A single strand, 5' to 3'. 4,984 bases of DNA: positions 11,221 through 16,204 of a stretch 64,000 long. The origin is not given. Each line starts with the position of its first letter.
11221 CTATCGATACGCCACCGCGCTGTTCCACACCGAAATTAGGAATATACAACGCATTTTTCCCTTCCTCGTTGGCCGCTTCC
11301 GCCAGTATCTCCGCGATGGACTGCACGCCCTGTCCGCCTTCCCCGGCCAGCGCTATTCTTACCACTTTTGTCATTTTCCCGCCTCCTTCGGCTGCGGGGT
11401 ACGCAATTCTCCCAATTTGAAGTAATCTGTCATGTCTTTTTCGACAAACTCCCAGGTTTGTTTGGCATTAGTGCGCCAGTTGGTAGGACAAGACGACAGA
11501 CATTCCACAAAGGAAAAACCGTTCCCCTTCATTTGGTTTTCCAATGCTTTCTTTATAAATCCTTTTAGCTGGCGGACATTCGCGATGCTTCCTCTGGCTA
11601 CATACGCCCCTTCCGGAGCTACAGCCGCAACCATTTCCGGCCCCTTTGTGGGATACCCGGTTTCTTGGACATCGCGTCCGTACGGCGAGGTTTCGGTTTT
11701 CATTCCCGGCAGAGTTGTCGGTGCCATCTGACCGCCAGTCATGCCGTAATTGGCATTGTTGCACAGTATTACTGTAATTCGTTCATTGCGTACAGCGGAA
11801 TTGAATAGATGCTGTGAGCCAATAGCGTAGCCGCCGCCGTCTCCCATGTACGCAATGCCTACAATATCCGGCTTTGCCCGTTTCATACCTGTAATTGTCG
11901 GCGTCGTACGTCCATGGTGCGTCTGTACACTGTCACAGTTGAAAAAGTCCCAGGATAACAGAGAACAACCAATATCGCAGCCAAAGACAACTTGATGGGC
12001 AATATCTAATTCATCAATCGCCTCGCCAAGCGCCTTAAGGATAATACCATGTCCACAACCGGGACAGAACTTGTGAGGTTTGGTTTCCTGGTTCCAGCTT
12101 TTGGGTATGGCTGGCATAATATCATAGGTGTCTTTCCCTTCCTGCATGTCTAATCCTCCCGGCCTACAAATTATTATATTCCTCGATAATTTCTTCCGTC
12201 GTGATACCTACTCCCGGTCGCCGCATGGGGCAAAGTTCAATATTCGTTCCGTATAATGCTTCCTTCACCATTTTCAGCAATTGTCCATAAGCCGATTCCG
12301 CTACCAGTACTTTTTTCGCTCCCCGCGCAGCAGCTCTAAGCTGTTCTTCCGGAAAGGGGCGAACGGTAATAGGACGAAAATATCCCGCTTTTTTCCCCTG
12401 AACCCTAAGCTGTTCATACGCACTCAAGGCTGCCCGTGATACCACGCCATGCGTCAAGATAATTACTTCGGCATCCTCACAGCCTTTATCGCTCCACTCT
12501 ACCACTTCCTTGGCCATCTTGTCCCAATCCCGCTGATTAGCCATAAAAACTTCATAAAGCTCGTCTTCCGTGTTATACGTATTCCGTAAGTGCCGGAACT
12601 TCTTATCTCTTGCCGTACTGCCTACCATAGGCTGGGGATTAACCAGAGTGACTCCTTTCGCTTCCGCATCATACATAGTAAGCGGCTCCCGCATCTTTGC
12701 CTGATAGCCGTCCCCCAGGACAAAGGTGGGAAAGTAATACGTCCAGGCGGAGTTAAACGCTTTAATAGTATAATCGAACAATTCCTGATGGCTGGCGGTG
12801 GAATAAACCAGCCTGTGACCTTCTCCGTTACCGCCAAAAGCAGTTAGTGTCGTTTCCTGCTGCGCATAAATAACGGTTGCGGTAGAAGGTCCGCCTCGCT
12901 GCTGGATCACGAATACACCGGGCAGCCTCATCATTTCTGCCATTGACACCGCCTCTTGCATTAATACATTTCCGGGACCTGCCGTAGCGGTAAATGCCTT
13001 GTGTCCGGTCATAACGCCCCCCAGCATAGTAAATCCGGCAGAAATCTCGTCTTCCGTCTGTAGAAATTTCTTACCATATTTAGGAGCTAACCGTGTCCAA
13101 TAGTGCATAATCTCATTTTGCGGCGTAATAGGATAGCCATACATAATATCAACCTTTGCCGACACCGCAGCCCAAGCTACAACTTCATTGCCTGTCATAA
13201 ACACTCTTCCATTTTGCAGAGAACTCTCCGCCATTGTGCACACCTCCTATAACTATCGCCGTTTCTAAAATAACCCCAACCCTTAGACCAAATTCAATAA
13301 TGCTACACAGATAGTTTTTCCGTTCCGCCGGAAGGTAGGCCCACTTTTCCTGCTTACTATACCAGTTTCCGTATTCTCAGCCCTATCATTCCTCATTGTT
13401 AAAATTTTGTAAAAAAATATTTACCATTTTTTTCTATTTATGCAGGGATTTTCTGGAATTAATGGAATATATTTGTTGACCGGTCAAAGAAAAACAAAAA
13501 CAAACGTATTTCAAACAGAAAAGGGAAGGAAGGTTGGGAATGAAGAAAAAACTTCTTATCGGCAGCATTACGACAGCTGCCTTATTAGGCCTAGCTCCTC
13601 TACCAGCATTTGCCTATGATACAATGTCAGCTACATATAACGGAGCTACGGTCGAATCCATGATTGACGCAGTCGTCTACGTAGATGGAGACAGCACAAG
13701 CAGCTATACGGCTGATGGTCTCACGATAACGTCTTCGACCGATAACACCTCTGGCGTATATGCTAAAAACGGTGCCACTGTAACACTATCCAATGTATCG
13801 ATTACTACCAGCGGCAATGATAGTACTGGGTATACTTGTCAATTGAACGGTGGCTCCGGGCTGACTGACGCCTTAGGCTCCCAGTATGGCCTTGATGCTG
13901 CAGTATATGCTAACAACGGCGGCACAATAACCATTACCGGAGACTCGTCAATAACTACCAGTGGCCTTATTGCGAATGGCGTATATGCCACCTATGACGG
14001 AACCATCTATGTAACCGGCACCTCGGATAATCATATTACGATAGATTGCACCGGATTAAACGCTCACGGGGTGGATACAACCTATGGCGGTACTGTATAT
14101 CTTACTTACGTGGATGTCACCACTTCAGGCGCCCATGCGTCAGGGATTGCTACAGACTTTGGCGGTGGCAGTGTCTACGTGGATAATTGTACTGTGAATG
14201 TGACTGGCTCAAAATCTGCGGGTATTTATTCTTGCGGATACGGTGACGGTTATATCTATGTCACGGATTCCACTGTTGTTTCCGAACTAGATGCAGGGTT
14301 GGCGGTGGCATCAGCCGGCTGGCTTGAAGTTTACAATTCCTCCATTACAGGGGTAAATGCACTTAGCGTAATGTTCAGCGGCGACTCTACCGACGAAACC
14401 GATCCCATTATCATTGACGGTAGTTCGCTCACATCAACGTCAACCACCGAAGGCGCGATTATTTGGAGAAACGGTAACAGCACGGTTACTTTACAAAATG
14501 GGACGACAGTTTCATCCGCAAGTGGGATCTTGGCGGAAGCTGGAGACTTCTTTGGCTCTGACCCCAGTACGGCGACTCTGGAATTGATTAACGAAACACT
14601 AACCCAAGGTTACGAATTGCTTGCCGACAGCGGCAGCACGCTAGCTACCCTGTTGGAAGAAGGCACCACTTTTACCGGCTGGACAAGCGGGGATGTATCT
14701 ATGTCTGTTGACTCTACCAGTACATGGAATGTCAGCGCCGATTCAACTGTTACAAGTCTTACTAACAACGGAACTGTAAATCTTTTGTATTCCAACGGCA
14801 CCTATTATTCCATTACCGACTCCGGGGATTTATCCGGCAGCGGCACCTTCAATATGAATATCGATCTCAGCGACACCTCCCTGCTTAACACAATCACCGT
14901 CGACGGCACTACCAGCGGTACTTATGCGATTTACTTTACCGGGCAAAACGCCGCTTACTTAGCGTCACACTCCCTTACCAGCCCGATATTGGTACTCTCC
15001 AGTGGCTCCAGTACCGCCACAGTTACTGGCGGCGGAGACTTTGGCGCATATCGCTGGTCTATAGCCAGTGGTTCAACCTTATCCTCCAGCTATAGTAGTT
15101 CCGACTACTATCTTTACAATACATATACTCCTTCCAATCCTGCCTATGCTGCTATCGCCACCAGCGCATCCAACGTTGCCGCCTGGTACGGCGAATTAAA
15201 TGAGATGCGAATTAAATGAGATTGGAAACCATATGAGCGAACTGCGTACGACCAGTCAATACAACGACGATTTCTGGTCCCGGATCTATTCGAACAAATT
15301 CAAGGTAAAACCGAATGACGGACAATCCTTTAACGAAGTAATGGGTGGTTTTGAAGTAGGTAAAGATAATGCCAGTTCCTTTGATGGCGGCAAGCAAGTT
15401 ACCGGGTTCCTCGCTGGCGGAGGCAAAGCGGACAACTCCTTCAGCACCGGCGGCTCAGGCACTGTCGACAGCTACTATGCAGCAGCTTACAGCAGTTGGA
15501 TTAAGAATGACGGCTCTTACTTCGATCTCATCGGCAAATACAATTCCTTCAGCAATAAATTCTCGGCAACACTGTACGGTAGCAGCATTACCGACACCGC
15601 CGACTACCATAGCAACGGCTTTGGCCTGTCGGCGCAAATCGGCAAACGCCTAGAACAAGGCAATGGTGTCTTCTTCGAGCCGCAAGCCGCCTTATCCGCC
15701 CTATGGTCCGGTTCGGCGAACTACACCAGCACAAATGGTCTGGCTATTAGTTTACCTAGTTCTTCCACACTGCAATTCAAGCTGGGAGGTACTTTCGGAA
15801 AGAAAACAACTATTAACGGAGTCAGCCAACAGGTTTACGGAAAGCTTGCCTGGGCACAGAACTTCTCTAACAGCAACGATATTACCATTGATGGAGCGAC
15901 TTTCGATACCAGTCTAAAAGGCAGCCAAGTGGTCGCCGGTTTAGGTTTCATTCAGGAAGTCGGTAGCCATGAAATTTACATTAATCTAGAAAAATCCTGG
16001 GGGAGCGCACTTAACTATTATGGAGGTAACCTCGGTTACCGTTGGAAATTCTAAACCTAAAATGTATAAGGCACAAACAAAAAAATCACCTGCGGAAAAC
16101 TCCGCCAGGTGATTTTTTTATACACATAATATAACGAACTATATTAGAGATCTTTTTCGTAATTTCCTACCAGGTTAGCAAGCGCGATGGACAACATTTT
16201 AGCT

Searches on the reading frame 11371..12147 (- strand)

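Call 69: search_protein_families(library=pfam, proteins=[window:11371-12147:-], max_evalue=0.00001)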
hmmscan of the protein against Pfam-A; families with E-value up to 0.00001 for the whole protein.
window:11371-12147:- (258 aa): 1 family
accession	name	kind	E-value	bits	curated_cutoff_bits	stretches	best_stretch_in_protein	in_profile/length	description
PF02775.26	TPP_enzyme_C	-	2.5e-20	73.3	21.9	1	67-216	20-151/151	Thiamine pyrophosphate enzyme, C-terminal TPP binding domain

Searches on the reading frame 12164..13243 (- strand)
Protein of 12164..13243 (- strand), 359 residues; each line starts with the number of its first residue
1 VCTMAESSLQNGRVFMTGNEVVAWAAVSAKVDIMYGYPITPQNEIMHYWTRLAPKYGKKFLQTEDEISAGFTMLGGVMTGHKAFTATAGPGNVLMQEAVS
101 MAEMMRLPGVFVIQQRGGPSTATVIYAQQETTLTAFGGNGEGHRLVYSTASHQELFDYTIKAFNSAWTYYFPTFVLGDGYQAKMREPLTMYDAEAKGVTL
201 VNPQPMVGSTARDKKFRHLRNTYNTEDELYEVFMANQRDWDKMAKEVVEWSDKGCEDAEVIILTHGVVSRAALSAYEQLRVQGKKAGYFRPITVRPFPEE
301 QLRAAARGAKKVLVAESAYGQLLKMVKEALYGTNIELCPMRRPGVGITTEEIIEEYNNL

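Call 69: search_protein_families(library=pfam, proteins=[window:12164-13243:-], max_evalue=0.00001)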
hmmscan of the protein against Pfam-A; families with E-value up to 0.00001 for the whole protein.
window:12164-13243:- (359 aa): 2 families
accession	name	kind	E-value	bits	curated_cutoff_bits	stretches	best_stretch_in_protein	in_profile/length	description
PF01855.24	POR_N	-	3.1e-44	151.9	27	1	25-232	2-211/231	Pyruvate flavodoxin/ferredoxin oxidoreductase, thiamine diP-bdg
PF17147.9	PFOR_II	-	1.2e-17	64.6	27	1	258-337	1-85/102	Pyruvate:ferredoxin oxidoreductase core domain II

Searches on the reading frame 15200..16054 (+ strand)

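Call 70: search_protein_families(library=pfam, proteins=[window:15200-16054:+], max_evalue=0.00001)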
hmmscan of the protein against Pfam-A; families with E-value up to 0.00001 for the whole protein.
window:15200-16054:+ (284 aa): 1 family
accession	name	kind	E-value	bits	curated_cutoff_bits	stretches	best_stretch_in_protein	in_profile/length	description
PF03797.25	Autotransporter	-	6.1e-34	118.4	26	1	25-251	1-241/255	Autotransporter beta-domain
